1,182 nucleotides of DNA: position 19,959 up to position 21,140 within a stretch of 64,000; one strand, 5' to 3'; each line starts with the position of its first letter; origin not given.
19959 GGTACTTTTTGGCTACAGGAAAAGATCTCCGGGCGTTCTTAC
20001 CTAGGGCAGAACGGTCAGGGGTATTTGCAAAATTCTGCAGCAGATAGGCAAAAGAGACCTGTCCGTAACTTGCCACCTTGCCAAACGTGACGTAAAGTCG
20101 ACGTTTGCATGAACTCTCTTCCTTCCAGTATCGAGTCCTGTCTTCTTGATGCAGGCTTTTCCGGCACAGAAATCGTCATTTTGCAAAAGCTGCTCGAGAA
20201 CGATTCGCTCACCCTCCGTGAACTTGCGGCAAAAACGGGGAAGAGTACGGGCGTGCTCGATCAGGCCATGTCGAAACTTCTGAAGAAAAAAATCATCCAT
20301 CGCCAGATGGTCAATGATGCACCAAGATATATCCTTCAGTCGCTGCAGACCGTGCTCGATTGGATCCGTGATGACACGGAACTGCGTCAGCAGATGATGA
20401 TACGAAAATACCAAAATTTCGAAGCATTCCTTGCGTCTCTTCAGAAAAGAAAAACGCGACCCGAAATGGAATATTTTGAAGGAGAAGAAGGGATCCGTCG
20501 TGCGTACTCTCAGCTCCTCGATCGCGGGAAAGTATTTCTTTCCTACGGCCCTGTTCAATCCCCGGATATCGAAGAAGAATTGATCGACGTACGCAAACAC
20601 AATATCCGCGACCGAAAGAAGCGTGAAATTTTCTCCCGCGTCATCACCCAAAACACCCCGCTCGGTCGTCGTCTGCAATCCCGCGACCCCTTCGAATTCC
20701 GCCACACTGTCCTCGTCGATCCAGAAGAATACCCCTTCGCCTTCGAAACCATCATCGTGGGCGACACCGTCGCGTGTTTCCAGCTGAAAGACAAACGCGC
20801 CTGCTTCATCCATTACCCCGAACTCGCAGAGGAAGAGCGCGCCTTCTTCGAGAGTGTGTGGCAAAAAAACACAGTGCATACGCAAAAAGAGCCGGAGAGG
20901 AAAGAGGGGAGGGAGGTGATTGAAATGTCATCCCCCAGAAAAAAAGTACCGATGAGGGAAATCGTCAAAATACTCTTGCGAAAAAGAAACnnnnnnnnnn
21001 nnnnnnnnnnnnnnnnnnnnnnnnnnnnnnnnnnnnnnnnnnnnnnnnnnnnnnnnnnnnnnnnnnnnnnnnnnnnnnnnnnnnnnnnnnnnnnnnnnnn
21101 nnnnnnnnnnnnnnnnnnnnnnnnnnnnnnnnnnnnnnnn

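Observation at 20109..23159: TrmB-family regulator fused in frame to a six-TM, triple Cache/PDC-like sensor array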

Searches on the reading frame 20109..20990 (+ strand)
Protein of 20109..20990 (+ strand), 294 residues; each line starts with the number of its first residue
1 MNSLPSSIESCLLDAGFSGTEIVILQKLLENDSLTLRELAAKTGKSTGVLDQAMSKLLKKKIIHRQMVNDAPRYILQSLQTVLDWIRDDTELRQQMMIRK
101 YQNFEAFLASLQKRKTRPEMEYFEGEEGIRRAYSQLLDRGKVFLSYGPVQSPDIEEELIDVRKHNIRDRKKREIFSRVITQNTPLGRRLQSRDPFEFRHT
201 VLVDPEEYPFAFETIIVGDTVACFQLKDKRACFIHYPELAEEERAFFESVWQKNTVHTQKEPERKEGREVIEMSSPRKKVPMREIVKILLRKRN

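Call 8: search_solved_structures(query=window:20109-20990:+, max_evalue=10, show_alignments=2)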
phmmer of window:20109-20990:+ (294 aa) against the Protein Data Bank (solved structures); distinct sequences matched with E-value up to 10: 1.
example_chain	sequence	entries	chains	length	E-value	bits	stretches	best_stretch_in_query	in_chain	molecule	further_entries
3oop_A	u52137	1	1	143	0.26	13.9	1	24-94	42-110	Lin2960 protein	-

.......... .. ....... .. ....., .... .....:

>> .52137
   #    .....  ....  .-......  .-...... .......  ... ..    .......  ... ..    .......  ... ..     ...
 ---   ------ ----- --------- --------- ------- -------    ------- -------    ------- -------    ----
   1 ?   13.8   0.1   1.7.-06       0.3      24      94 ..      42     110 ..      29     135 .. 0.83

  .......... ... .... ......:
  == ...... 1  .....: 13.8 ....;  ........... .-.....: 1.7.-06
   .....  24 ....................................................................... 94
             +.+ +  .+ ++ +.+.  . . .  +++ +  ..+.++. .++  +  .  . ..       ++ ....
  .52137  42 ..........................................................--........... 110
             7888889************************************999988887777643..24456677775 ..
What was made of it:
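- Tried and rejected: PDB sequence search, N-terminal region: only a marginal MarR-type hit, E 0.26 (call 8).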

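Call 17: predict_structure(alignment_id=A1)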
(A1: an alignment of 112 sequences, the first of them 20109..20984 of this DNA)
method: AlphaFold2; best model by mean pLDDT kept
length: 292 residues; sequences in the alignment: 112
mean_pLDDT: 90.3   pTM: 0.56
mean pLDDT of the five models: 90.3, 89.8, 89.6, 89.2, 89.2
residues with pLDDT >= 90: 231; 70-90: 26; 50-70: 31; < 50: 4
segments of 3 or more residues with pLDDT < 50: none
pLDDT, mean of each block of 10 residues (from residue 1): 87 96 97 98 98 98 97 97 94 95 88 76 97 98 96 79 95 98 97 96 97 98 97 97 98 87 54 52 71 52
secondary structure, 60 per line:
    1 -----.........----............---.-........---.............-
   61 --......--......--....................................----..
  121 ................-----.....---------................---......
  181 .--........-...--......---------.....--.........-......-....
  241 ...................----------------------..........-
elements in order: H6-14 H19-30 H36-43 H47-59 E63-68 E71-76 H79-114 E119-124 H125-136 E142-146 H156-171 E175-181 H184-191 E198-203 E213-217 E220-225 E230-235 H237-259 H282-291
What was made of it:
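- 20124..20336 (+): Winged helix-turn-helix (aa 6-76); recognition-helix motif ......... is nearly invariant. AF2 secondary structure (call 17).
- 20343..20450 (+): Long helix (aa 79-114), at the position of the TrmB/TrmBL2 dimerisation helix. AF2 helix 79-114 (call 17).
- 20463..20885 (+): Alpha/beta PLD-like domain (aa 119-259) with conserved motif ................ AF2 model (call 17).
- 20886..20990 (+): Flexible linker and basic juxtamembrane stretch (aa 260-294). pLDDT 52-71 over aa 260-292 (call 17).
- On TrmB family of transcription regulators: AF2 pLDDT 90.3 (call 17).
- The linker at aa 260-292 is disordered, with pLDDT 52-71 (call 17).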

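Call 19: fold_search(model_id=the predicted structure, library=pdb)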
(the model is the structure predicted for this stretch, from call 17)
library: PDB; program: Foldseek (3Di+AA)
matches with E <= 10: 1508; with E <= 0.001: 18
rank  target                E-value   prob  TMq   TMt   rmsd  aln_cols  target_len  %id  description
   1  5bqt_A                4.9e-11  1.00  0.49  0.54   6.5       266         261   14  Structure of TrmBL2, an archaeal chromatin protein, shows a novel mode of DNA binding. (released 2015-09-02)
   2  5bpi_D                5.5e-11  1.00  0.33  0.37  19.4       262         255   14  Structure of TrmBL2, an archaeal chromatin protein, shows a novel mode of DNA binding. (released 2015-09-02)
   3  5bpd_C                6.6e-11  1.00  0.33  0.37  19.5       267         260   14  Structure of TrmBL2, an archaeal chromatin protein, shows a novel mode of DNA binding. (released 2015-09-02)
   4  5bpd_D                7.4e-11  1.00  0.32  0.35  19.5       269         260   15  Structure of TrmBL2, an archaeal chromatin protein, shows a novel mode of DNA binding. (released 2015-09-02)
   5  5bqt_B                1.0e-10  1.00  0.53  0.59   6.1       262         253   15  Structure of TrmBL2, an archaeal chromatin protein, shows a novel mode of DNA binding. (released 2015-09-02)
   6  5bpi_C                4.2e-10  1.00  0.33  0.37  19.6       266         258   16  Structure of TrmBL2, an archaeal chromatin protein, shows a novel mode of DNA binding. (released 2015-09-02)
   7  5bpd_B                7.2e-10  1.00  0.46  0.50   6.9       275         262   15  Structure of TrmBL2, an archaeal chromatin protein, shows a novel mode of DNA binding. (released 2015-09-02)
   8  5box_A                1.6e-09  1.00  0.47  0.51   6.8       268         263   14  Structure of TrmBL2, an archaeal chromatin protein, shows a novel mode of DNA binding. (released 2015-09-02)
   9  6cmv_C                2.3e-04  1.00  0.30  0.70   2.8       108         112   25  Crystal structure of Archaeal Biofilm Regulator (AbfR2) from Sulfolobus acidocaldarius (released 2018-11-14)
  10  9fhk_A                3.0e-04  1.00  0.34  0.29  18.1       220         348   13  Structure of the F13 protein of Vaccinia virus (P21 crystal form) (released 2025-03-12)
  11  1sfx_B                3.3e-04  1.00  0.28  0.74   7.2       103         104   18  X-ray crystal structure of putative HTH transcription regulator from Archaeoglobus fulgidus (released 2004-08-03)
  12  2rdp                  5.4e-04  1.00  0.24  0.47  15.5       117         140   20  The structure of a MarR family protein from Bacillus stearothermophilus (released 2007-11-13)
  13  8v07_A                5.4e-04  1.00  0.35  0.26   4.9       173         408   15  Crystal structure of mouse PLD3 co-crystallized with 5'Pi-ssDNA for 30 days (released 2024-03-13)
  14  9fj0                  6.1e-04  1.00  0.32  0.27   4.7       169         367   10  Structure of the F13 protein (mutant G277C) of Vaccinia virus (released 2025-03-12)
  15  3cjn                  6.9e-04  1.00  0.24  0.46  14.8       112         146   20  Crystal structure of transcriptional regulator, MarR family, from Silicibacter pomeroyi (released 2008-03-25)
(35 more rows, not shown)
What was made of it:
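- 20343..20450 (+): Full-length Foldseek alignment to TrmBL2 (call 19).
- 20463..20885 (+): Foldseek hits to TrmBL2, vaccinia F13, PLD3 and SauUSI (call 19).
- On TrmB family of transcription regulators: Foldseek alignment to TrmBL2 5bqt, E 5e-11, 266 columns, TM-score 0.49-0.59 (call 19).
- Closest known: TrmB family, especially TrmBL2. Same: The wHTH, long helix and PLD-like alpha/beta domain align over ~266 columns at E 5e-11 (call 19).
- TrmBL2-like fold: AF2 pLDDT 90.3 (call 17); Foldseek 5bqt E 5e-11 over 266 columns, plus PLD-fold hits (call 19).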

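Call 43: search_protein_representatives(protein=window:20109-20894:+)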
Query: 262 residues. Proteins with E-value up to 0.001 (for the whole library): 738; up to 1e-10: 161; up to 1e-30: 106. The best 150 are listed.
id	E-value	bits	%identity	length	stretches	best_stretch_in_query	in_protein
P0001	4.6e-169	576.5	100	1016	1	1-262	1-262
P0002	3.2e-108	377.3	64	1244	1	1-262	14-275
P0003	8.8e-101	352.9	63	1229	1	2-260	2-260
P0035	2.3e-93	328.7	59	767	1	4-255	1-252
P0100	7.0e-90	317.2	56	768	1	1-261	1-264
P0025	5.4e-89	314.3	57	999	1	1-256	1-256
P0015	7.2e-89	313.9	56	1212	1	1-256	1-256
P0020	1.4e-86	306.4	56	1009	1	1-257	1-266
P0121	1.4e-85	303.1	52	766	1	1-252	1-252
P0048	1.5e-84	299.8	53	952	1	1-253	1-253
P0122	1.7e-84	299.6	53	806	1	1-262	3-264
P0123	4.8e-84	298.1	55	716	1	1-253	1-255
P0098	5.6e-84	297.9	54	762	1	1-256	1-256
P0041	1.4e-83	296.6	54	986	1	1-253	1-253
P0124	3.0e-83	295.5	53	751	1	1-254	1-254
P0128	4.2e-78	278.7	52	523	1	1-251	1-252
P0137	1.9e-74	266.7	53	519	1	1-249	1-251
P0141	2.2e-72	260.0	47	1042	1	4-256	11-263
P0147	3.7e-71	255.9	47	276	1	1-261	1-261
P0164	6.1e-60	219.2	40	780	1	2-256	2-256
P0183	7.1e-48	179.7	40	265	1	3-253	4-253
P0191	1.7e-42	162.1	35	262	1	4-255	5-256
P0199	3.7e-35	138.1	35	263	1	2-254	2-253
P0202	1.7e-32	129.3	35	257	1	1-252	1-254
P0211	4.7e-23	98.4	27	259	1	4-253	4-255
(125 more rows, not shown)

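Call 48: find_related_loci(query=A1, collection=genome_contigs, flank=7000)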
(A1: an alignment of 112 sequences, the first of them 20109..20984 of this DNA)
Query A1 (292 aa) in genome_contigs; peptide patterns used: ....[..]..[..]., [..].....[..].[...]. (x = any residue, [..] = any of these).
213 stretches matched a pattern; 131 encode a relative of the query (tblastn E <= 1e-3); the best 80 are kept; 78 distinct loci.
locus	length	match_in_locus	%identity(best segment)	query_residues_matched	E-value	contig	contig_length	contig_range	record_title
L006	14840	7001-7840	54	1-283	7e-99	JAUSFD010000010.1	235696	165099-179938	MAG: Candidatus Peregrinibacteria bacterium isolate E14_maxbin.275 E14_k141_507205, whole genome shotgun sequence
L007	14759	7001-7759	57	1-253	5e-97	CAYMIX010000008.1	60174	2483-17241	MAG TPA_asm: uncultured Candidatus Peribacteria bacterium isolate SRP342105_co1_435 genome assembly, contig: NODE_627_le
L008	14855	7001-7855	52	2-280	2e-96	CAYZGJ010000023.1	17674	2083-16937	MAG TPA_asm: uncultured Candidatus Peribacteria bacterium isolate SRP193661_co1_200 genome assembly, contig: NODE_3299_l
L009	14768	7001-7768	56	1-256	3e-96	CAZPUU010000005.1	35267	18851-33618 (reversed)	MAG TPA_asm: uncultured Gammaproteobacteria bacterium isolate SRP192515_co2_165 genome assembly, contig: NODE_856_length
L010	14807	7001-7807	54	3-266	5e-96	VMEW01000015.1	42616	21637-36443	MAG: Candidatus Peregrinibacteria bacterium Greene0416_19 Greene041619_scaffold_843, whole genome shotgun sequence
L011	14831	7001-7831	54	1-283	2e-95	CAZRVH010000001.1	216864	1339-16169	MAG TPA_asm: uncultured Candidatus Peribacteria bacterium isolate SRP278252_co2_188 genome assembly, contig: NODE_49_len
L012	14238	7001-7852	52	2-276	6e-95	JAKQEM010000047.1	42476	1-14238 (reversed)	MAG: bacterium isolate USDE_maxbin.105 k141_47002, whole genome shotgun sequence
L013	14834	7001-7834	54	1-282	2e-94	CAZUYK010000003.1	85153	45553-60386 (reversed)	MAG TPA_asm: uncultured Candidatus Peribacteria bacterium isolate SRP278252_co2_847 genome assembly, contig: NODE_383_le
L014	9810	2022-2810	54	1-263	9e-95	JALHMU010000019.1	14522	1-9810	MAG: Candidatus Peribacteraceae bacterium isolate Bin_43_2_2_sub c_000000016064, whole genome shotgun sequence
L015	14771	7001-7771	54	1-255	3e-94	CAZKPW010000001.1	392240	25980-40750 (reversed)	MAG TPA_asm: uncultured Candidatus Peribacteria bacterium isolate SRP342105_co1_487 genome assembly, contig: NODE_11_len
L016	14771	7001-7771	56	1-257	5e-94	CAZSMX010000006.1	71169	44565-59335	MAG TPA_asm: uncultured Candidatus Peribacteria bacterium isolate SRP192515_co2_139 genome assembly, contig: NODE_212_le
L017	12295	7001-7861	48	1-291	9e-92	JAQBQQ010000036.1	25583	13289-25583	MAG: Candidatus Peribacteria bacterium isolate RYN_377 scaffold_541176, whole genome shotgun sequence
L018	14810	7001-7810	51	1-267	2e-91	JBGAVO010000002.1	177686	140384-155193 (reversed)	MAG: Candidatus Peribacteraceae bacterium isolate MAG_MBR_AS.70 MBRAS-70_NODE_2_length_177686_cov_5.260099, whole genome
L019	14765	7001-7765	52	1-255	2e-91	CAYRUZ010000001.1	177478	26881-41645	MAG TPA_asm: uncultured Candidatus Peribacteria bacterium isolate SRP278252_co2_241 genome assembly, contig: NODE_87_len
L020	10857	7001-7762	54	1-252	4e-91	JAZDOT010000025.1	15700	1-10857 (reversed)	MAG: Candidatus Peregrinibacteria bacterium isolate MEGAHIT-group-0.791 k141_9974648, whole genome shotgun sequence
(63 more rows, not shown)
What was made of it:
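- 131 relatives in species-representative genomes (call 48).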

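Call 55: search_protein_families(library=pfam, proteins=[P0147, P0183, P0191, P0199, P0202, P0211, P0128, P0137, P0164, P0141], max_evalue=0.01)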
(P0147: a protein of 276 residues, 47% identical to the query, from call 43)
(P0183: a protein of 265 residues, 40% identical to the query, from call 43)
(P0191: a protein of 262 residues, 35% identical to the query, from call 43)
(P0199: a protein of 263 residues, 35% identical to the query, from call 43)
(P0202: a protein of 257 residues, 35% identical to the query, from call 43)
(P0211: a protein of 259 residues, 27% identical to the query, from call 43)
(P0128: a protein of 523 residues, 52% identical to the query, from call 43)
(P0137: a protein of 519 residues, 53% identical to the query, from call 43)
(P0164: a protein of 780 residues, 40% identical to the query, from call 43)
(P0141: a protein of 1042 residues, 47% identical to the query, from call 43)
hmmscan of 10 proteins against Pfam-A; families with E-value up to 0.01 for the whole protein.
P0147 (276 aa): 4 families
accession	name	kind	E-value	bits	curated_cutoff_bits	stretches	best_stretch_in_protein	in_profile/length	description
PF13412.12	HTH_24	-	3.4e-05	23.8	21.9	1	20-63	4-47/48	Winged helix-turn-helix DNA-binding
PF01047.28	MarR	-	0.0001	22.6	24.6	1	20-65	4-49/59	MarR family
PF01978.25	TrmB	-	0.0008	19.7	25.6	1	13-69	2-58/68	Sugar-specific transcriptional regulator TrmB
PF12802.13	MarR_2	-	0.0093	16.6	27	0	16-63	2-50/61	MarR family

P0183 (265 aa): 0 families

P0191 (262 aa): 1 family
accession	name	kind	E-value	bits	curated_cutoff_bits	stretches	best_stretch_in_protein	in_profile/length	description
PF01047.28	MarR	-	0.0018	18.6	24.6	1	19-66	2-49/59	MarR family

P0199 (263 aa): 6 families
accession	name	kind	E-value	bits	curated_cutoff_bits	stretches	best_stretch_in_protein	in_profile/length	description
PF13412.12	HTH_24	-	6.8e-08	32.4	21.9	1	19-63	3-47/48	Winged helix-turn-helix DNA-binding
PF01978.25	TrmB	-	2.3e-05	24.6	25.6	1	12-67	1-56/68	Sugar-specific transcriptional regulator TrmB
PF12802.13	MarR_2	-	3.4e-05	24.3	27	1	16-67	2-54/61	MarR family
PF01047.28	MarR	-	0.00034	20.9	24.6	1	18-69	2-53/59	MarR family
PF25212.1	HVO_A0114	-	0.002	18.3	27.6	1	17-67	20-70/84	HVO_A0114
PF22381.2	Staph_reg_Sar_Rot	-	0.0044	17.5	27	1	11-68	6-63/85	Transcriptional regulator SarA/Rot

P0202 (257 aa): 2 families
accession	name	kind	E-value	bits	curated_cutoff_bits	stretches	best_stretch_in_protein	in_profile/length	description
PF01978.25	TrmB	-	1.7e-05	25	25.6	1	12-74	1-62/68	Sugar-specific transcriptional regulator TrmB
PF12802.13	MarR_2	-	9.4e-05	22.9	27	1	16-65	2-52/61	MarR family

P0211 (259 aa): 3 families
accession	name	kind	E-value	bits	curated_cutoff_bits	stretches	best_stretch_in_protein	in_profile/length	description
PF12802.13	MarR_2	-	0.0013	19.3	27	1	17-67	3-54/61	MarR family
PF00392.27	GntR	-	0.0023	18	27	1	21-66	11-57/64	Bacterial regulatory proteins, gntR family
PF12324.14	HTH_15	-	0.0086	16.6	27.2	0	13-54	15-56/74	Helix-turn-helix domain of alkylmercury lyase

P0128 (523 aa): 4 families
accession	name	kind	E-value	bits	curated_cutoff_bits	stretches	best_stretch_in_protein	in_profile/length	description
PF12802.13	MarR_2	-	4.9e-05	23.8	27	1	16-66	2-53/61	MarR family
PF13412.12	HTH_24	-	0.00023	21.1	21.9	1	19-63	3-47/48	Winged helix-turn-helix DNA-binding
PF25212.1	HVO_A0114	-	0.0032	17.7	27.6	1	17-76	20-78/84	HVO_A0114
PF01022.26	HTH_5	-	0.0063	16.8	22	0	19-65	2-47/47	Bacterial regulatory protein, arsR family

P0137 (519 aa): 4 families
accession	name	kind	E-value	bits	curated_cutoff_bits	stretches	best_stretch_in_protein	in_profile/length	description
PF12802.13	MarR_2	-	0.00017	22.1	27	1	17-67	2-53/61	MarR family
PF01978.25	TrmB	-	0.00058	20.1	25.6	1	15-80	3-67/68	Sugar-specific transcriptional regulator TrmB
PF08100.18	Dimerisation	-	0.0063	16.7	25.6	0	28-76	32-82/93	O-methyltransferase dimerisation domain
PF00392.27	GntR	-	0.0069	16.5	27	0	26-67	15-57/64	Bacterial regulatory proteins, gntR family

P0164 (780 aa): 4 families
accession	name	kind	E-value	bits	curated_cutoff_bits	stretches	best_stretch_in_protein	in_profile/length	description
PF00892.27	EamA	-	4.8e-10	40.3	28.2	2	462-581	3-116/135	EamA-like transporter family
PF01978.25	TrmB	-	0.0024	18.2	25.6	1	13-74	2-62/68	Sugar-specific transcriptional regulator TrmB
PF13412.12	HTH_24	-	0.0024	17.8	21.9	1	19-62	3-46/48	Winged helix-turn-helix DNA-binding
PF01047.28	MarR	-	0.0032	17.8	24.6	1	18-67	2-51/59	MarR family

P0141 (1042 aa): 4 families
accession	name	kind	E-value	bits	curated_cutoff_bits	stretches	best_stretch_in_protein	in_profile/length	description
PF00892.27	EamA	-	1.4e-09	38.8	28.2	2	748-883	2-133/135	EamA-like transporter family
PF01978.25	TrmB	-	3.3e-06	27.3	25.6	1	19-76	1-58/68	Sugar-specific transcriptional regulator TrmB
PF01022.26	HTH_5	-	0.00059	20.1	22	1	31-72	7-47/47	Bacterial regulatory protein, arsR family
PF13412.12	HTH_24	-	0.0031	17.5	21.9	1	31-69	8-46/48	Winged helix-turn-helix DNA-binding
